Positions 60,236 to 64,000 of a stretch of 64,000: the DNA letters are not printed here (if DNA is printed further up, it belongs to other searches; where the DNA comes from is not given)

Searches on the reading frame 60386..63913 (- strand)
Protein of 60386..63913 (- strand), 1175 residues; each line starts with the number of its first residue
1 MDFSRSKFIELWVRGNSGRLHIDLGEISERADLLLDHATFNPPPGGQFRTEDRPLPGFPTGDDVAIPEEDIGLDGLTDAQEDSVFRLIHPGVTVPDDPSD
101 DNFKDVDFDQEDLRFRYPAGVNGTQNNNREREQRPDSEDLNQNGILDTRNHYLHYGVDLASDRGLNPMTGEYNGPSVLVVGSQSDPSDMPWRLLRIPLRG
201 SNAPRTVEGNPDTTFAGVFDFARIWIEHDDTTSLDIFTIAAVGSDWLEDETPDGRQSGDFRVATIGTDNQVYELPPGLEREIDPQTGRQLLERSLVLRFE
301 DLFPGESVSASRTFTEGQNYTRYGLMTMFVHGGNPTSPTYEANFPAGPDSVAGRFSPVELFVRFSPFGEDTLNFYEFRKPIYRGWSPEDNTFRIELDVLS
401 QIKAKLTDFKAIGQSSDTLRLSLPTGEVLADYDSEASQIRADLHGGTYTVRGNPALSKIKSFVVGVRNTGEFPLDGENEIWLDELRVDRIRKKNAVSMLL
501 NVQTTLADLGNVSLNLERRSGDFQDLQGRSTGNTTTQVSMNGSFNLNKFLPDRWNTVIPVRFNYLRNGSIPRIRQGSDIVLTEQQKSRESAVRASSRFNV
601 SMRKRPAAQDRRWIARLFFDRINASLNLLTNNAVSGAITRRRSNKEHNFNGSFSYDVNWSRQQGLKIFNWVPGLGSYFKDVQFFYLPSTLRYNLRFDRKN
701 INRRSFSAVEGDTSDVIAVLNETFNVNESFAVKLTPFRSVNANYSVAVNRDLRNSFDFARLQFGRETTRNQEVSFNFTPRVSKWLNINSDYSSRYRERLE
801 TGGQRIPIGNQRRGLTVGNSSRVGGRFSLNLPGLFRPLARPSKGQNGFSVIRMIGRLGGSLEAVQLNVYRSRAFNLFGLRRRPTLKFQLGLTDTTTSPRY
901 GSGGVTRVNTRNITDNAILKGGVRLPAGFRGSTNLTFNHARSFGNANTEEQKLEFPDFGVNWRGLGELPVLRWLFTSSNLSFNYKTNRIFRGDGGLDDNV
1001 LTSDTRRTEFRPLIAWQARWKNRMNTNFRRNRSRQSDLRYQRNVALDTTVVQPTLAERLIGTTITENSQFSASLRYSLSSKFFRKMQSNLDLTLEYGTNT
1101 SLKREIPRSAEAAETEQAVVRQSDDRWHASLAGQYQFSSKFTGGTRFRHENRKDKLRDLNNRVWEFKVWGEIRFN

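Call 15: search_protein_families(library=pfam, proteins=[window:60386-63913:-])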
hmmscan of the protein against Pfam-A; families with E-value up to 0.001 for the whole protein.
window:60386-63913:- (1175 aa): 1 family
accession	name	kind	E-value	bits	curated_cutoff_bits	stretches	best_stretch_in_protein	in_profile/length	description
PF14349.11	SprA_N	-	1.8e-27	96.9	27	1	118-572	52-496/510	Motility related/secretion protein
